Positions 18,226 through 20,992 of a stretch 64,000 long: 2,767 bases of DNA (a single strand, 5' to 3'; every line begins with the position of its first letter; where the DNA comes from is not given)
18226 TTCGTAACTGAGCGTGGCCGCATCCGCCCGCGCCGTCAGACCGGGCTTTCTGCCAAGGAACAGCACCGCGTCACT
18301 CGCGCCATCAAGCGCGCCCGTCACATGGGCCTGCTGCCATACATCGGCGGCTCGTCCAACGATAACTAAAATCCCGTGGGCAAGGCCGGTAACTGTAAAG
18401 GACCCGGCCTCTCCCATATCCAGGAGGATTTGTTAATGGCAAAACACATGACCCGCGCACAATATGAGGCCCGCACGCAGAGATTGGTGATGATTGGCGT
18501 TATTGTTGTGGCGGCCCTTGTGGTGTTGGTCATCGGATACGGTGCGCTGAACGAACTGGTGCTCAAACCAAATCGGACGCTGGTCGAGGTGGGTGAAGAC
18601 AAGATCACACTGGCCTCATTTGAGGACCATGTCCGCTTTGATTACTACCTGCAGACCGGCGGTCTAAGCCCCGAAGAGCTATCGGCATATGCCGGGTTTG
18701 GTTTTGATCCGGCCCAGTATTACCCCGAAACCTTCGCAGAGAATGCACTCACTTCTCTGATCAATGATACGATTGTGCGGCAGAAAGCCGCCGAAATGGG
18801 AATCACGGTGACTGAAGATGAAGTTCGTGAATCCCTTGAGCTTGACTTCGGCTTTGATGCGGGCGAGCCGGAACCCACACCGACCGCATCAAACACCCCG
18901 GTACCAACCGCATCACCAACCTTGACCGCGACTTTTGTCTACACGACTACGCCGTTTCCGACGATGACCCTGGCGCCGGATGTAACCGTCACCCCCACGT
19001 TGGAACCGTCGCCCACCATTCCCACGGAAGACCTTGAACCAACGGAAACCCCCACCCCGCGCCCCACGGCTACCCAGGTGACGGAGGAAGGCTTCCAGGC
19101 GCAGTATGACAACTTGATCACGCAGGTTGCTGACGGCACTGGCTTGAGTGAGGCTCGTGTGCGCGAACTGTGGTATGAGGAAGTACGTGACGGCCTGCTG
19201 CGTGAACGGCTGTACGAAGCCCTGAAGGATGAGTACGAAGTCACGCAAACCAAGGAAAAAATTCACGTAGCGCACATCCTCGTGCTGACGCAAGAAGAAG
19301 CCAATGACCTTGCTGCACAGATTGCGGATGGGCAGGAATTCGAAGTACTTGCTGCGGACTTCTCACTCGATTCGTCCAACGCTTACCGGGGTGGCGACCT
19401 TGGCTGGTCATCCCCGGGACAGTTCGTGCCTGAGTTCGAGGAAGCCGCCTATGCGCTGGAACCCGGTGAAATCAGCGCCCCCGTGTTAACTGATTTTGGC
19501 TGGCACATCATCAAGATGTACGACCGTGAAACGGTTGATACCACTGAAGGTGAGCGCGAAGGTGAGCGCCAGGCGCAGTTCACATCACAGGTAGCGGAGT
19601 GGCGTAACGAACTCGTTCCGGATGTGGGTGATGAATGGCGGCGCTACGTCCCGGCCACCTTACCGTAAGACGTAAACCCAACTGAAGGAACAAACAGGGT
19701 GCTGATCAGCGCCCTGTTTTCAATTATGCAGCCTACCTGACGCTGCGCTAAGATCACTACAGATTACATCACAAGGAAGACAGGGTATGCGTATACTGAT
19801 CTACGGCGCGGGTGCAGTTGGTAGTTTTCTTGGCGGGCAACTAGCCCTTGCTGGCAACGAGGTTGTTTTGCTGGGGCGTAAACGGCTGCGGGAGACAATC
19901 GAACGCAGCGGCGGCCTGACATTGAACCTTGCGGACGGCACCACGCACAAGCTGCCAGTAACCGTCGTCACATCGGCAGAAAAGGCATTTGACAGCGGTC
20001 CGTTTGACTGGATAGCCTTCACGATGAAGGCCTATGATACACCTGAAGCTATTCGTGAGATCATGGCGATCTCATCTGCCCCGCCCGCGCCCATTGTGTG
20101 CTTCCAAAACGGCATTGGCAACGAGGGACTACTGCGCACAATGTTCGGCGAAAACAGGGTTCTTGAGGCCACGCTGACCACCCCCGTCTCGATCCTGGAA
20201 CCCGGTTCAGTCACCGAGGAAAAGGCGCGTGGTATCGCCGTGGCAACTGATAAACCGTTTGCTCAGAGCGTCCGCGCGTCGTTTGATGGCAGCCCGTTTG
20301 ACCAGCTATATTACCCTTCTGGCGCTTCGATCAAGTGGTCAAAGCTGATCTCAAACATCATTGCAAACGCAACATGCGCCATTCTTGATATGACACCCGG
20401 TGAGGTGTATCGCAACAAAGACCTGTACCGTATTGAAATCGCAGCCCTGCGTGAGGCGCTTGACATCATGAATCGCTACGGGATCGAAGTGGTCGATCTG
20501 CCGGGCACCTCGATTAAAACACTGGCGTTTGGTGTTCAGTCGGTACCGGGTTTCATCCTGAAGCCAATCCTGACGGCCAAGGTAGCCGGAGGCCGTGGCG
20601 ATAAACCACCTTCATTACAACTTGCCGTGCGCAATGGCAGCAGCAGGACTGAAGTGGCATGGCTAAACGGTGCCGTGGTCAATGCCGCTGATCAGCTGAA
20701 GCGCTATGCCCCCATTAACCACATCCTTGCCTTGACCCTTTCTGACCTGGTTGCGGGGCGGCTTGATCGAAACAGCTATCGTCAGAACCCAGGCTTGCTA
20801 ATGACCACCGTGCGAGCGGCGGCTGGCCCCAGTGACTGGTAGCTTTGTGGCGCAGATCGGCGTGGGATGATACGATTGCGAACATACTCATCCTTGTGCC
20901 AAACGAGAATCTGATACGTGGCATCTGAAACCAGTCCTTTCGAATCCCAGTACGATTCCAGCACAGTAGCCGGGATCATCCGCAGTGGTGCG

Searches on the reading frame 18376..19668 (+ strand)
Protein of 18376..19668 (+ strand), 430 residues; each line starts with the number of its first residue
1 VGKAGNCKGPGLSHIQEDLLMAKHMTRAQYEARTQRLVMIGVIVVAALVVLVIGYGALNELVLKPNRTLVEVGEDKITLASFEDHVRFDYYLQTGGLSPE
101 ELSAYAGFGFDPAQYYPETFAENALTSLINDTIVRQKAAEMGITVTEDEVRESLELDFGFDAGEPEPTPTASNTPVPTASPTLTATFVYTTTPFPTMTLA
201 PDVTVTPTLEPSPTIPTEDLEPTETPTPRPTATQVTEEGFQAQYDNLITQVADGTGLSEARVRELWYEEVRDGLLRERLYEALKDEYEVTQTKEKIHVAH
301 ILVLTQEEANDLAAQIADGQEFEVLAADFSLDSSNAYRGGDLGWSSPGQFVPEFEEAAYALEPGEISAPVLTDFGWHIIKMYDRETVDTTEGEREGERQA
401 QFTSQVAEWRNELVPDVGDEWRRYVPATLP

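Call 18: search_protein_families(library=pfam, proteins=[window:18376-19668:+], max_evalue=0.001)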
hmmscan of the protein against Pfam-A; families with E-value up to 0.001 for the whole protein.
window:18376-19668:+ (430 aa): 5 families
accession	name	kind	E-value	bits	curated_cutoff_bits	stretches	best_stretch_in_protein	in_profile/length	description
PF13616.12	Rotamase_3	-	4.5e-24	85.7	22.5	1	287-384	7-115/116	PPIC-type PPIASE domain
PF00639.27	Rotamase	-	5.5e-22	79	21.7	1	305-381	18-95/97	PPIC-type PPIASE domain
PF13624.11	SurA_N_3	-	1.8e-12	47.8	27.2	1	37-155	12-118/162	SurA-like N-terminal domain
PF13145.12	Rotamase_2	-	3.1e-11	44.6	27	1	278-386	8-110/121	PPIC-type PPIASE domain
PF13623.11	SurA_N_2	-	6e-09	36.4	28.5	1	37-154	10-119/145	SurA-like N-terminal domain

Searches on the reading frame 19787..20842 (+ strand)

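Call 18: search_protein_families(library=pfam, proteins=[window:19787-20842:+], max_evalue=0.001)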
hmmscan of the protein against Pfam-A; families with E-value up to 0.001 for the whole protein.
window:19787-20842:+ (351 aa): 2 families
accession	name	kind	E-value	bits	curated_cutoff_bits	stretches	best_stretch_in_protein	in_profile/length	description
PF02558.23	ApbA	-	4.2e-28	98.3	22.2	1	3-144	1-137/150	Ketopantoate reductase PanE/ApbA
PF08546.17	ApbA_C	-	6.7e-17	62.5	22.7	1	182-315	5-118/125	Ketopantoate reductase PanE/ApbA C terminal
